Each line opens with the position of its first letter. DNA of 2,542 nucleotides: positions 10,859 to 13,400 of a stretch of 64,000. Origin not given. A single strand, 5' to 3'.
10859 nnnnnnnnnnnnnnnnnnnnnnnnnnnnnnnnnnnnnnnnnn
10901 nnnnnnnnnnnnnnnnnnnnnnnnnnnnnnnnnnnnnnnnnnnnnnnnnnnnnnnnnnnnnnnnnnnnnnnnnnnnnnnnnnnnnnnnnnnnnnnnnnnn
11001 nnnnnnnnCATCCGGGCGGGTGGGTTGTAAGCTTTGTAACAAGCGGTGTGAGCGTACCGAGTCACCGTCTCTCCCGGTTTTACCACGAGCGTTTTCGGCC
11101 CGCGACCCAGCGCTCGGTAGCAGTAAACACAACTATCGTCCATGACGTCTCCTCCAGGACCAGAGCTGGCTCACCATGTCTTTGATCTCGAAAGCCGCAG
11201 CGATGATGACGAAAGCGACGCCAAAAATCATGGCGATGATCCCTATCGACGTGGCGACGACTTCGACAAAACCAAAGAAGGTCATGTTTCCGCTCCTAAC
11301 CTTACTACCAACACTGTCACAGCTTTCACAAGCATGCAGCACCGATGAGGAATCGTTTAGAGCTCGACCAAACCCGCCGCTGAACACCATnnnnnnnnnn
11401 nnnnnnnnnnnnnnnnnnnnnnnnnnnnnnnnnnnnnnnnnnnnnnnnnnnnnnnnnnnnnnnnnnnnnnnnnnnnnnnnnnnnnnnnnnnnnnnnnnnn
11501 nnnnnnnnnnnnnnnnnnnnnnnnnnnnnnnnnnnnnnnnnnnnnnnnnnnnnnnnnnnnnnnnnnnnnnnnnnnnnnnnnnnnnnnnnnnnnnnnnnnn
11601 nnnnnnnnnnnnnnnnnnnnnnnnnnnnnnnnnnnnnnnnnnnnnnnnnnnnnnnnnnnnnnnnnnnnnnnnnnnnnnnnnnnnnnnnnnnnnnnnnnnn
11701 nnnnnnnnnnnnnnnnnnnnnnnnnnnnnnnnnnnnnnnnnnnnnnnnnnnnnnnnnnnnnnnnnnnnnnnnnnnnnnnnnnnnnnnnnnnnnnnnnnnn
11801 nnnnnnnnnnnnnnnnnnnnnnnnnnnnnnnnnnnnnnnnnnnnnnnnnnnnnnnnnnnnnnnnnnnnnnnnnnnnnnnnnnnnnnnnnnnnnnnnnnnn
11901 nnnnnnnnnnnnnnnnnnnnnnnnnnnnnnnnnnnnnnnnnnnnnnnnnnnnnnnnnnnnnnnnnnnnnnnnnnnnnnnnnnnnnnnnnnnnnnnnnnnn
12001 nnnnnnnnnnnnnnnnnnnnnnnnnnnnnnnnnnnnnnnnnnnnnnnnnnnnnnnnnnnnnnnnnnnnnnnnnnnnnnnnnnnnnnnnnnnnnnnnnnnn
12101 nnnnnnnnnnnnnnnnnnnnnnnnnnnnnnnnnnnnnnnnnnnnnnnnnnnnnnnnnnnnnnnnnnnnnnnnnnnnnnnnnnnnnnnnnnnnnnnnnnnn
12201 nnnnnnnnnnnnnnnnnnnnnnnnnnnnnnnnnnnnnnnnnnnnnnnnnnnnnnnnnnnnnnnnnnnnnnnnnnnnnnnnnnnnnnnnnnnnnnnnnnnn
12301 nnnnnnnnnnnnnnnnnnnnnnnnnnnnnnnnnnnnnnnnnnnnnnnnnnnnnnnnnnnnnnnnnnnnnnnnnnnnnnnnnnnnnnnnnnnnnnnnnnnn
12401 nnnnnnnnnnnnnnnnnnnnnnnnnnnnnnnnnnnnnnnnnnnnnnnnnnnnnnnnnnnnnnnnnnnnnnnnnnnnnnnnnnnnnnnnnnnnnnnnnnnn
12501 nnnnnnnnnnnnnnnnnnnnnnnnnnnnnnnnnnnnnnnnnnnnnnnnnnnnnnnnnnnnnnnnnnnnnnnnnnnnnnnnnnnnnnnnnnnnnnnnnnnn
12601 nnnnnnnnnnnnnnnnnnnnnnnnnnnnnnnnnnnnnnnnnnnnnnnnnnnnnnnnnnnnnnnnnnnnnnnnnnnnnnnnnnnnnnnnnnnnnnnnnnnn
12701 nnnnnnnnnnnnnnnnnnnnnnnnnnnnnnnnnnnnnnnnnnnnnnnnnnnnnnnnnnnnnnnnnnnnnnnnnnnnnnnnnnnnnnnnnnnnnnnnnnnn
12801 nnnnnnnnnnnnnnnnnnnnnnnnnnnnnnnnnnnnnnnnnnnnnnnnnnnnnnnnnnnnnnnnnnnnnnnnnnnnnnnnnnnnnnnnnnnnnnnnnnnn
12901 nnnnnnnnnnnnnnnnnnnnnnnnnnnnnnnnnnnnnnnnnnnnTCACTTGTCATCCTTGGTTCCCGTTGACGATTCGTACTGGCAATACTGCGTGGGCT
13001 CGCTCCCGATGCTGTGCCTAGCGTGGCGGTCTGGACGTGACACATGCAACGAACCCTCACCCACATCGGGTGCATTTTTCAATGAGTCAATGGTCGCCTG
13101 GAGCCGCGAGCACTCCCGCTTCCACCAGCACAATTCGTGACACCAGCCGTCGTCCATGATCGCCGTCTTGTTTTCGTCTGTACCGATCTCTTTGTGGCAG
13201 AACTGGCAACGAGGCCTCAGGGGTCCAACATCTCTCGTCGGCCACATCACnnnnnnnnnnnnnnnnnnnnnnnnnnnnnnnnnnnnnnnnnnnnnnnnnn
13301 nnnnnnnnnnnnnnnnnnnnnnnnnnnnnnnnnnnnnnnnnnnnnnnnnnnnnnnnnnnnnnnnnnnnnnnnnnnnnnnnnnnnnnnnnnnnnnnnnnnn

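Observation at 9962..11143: Protein built from five tandem CxxC...HxxC zinc-ribbon modules plus a coiled coil, related to single-module proteins in the array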

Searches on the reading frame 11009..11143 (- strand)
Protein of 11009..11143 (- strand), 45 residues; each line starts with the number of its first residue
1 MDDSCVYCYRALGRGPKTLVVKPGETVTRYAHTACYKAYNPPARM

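Call 16: search_solved_structures(query=A1, max_evalue=10, show_alignments=5)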
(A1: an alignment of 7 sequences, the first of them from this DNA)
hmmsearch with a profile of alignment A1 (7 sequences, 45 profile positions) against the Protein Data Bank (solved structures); distinct sequences matched with E-value up to 10: 19.
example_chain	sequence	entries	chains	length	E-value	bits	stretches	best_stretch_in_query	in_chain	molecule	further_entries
2kmk_A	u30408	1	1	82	0.024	17.4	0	3-20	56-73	Zinc finger protein Gfi-1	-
2vpe_A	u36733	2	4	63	0.034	16.9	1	6-35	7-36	PYGOPUS HOMOLOG 1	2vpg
7y3l_A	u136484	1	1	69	0.036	16.8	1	7-26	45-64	Sal-like protein 3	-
2vpb_A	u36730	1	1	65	0.053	16.3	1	6-35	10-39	PYGOPUS HOMOLOG 1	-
2vpd_A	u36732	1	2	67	0.057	16.2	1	6-35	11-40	PYGOPUS HOMOLOG 1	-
2dx8_A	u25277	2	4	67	0.057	16.2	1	6-35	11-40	Pygopus homolog 1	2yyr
2vp7_A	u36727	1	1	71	0.13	15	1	6-35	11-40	PYGOPUS HOMOLOG 1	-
2m6m_A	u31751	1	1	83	0.26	14.1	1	28-43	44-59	ERAD-associated E3 ubiquitin-protein ligase DOA10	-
1z7k_B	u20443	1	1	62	0.39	13.5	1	4-20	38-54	Ovomucoid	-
9hyr_A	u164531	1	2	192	0.39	13.5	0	17-35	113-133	Endolysin A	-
1vd4_A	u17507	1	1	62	0.47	13.3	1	6-20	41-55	Transcription initiation factor IIE, alpha subunit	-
2das_A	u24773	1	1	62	0.54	13.1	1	7-36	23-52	Zinc finger MYM-type protein 5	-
9e6q_AW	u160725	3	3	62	0.71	12.7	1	5-36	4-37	Large ribosomal subunit protein eL24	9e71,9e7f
9j2f_C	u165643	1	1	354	0.81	12.5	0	5-13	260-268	Photosynthetic reaction center cytochrome c subunit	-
4l0k_A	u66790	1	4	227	1.7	11.5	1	5-35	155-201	DraIII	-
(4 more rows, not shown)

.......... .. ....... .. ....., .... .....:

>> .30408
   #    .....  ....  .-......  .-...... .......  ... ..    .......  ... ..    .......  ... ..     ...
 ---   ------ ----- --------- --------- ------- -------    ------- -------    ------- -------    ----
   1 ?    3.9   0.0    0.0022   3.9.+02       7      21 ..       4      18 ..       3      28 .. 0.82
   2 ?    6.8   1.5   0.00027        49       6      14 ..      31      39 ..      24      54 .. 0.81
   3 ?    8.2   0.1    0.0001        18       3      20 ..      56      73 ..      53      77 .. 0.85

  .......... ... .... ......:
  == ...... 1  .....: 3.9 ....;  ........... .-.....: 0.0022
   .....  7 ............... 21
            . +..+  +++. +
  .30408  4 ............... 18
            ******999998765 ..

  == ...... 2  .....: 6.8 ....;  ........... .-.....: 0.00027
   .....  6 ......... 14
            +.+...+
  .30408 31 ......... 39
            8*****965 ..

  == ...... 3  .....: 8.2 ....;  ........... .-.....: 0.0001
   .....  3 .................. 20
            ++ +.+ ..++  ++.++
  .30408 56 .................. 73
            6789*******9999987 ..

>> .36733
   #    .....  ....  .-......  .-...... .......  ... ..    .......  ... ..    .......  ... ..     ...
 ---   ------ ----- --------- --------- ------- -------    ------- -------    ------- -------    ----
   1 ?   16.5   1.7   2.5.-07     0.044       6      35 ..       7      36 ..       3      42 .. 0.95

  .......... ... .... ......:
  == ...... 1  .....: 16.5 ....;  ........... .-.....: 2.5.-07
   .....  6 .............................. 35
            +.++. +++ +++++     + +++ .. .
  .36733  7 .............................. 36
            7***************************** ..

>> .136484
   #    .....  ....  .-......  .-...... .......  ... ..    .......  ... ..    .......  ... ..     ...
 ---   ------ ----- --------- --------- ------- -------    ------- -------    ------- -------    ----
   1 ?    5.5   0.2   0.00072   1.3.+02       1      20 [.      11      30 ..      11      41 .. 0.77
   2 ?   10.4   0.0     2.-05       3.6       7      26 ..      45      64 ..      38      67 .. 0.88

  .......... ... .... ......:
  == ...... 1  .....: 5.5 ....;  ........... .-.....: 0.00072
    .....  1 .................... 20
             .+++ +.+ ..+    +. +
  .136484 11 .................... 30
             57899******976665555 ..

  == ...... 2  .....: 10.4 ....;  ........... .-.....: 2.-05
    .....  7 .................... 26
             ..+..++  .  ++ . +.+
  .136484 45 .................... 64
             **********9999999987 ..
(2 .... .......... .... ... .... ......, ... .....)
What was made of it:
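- Closest known: Tandem MYM-type / FCS fingers of animal ZMYM proteins. Same: There is a weak hit to ZMYM5 (2das, E = 0.54, call 16).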

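Call 17: search_protein_families(library=pfam, alignment_id=A1, max_evalue=10)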
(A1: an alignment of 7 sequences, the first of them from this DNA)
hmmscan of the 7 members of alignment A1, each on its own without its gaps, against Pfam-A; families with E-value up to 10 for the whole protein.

A. member 1, seq(45 aa): 1 family
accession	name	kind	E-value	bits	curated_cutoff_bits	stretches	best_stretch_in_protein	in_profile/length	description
PF12412.13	DUF3667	-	0.17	11.9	27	1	17-45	9-36/45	Protein of unknown function (DUF3667)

B. families by the number of members that match (of 7 scanned): 5 families
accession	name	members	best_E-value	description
PF09630.15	DUF2024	1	0.0059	Domain of unknown function (DUF2024)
PF04570.20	zf-FLZ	1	0.06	zinc-finger of the FCS-type, C2-C2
PF01246.26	Ribosomal_L24e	1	0.064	Ribosomal protein L24e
PF09943.14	DUF2175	1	0.11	Uncharacterized protein conserved in archaea (DUF2175)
PF12412.13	DUF3667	1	0.17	Protein of unknown function (DUF3667)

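Call 25: find_homologous_proteins(query=A1, max_evalue=10)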
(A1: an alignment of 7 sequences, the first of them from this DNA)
Query A1 (7 sequences) (45 aa, profile of the alignment): 1 proteins with E <= 10 among 6 candidates.
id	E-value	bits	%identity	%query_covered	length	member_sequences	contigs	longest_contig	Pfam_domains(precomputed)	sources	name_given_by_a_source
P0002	5.8e-5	40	-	-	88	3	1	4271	-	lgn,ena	-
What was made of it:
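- Tried and rejected: With the seven window modules it found one homolog of paralog A (call 25).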

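Call 27: find_encoding_contigs(protein=P0002, flank=10000)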
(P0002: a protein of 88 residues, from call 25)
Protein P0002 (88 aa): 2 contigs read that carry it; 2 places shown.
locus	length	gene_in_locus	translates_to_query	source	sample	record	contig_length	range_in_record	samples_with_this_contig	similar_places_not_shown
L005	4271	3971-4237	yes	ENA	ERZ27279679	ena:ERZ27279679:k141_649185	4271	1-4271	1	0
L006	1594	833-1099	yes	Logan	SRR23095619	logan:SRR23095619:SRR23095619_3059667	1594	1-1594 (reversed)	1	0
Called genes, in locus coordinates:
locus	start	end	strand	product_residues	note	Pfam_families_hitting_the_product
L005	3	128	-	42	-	?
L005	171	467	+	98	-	-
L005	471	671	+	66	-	-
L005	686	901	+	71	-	-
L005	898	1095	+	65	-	-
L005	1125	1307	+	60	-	-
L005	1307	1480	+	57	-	-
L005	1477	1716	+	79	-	-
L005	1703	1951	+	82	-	-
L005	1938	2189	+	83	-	-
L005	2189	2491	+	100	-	-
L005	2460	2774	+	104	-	-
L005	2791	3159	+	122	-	-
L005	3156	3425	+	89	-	-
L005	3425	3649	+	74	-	-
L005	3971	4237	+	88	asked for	-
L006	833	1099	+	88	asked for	-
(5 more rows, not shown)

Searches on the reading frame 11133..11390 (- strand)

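Call 3: search_protein_families(library=pfam, proteins=[window:11133-11390:-], max_evalue=1)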
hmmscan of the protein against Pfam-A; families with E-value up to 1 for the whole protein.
window:11133-11390:- (85 aa): 1 family
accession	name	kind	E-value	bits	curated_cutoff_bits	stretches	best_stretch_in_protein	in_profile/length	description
PF24444.1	DUF7563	-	0.085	12.8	27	1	7-26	15-34/39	Family of unknown function (DUF7563)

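Call 4: search_protein_families(library=phrogs, proteins=[window:11133-11390:-], max_evalue=1)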
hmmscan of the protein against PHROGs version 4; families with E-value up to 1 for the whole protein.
window:11133-11390:- (85 aa): 1 family
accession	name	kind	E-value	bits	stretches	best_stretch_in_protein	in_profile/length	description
phrog_7550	-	unknown function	0.12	13.5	1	6-28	26-48/80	-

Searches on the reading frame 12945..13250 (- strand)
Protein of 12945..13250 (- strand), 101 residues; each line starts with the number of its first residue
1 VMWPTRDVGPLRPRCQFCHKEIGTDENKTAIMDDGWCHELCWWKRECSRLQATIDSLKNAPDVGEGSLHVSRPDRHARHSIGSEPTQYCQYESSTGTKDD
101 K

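Call 3: search_protein_families(library=pfam, proteins=[window:12945-13250:-], max_evalue=1)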
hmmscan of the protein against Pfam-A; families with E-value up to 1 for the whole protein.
window:12945-13250:- (101 aa): 2 families
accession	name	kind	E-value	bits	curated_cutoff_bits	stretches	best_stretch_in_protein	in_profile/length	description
PF09630.15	DUF2024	-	0.024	15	27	1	14-36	54-76/81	Domain of unknown function (DUF2024)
PF09943.14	DUF2175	-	0.13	12.9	25.1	1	14-52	4-41/98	Uncharacterized protein conserved in archaea (DUF2175)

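Call 4: search_protein_families(library=phrogs, proteins=[window:12945-13250:-], max_evalue=1)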
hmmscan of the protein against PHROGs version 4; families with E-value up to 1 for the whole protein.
window:12945-13250:- (101 aa): 0 families

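Call 79: search_protein_families(library=ncbifam, proteins=[window:12945-13250:-], max_evalue=1)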
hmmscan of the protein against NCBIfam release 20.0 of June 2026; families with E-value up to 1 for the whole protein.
window:12945-13250:- (101 aa): 0 families
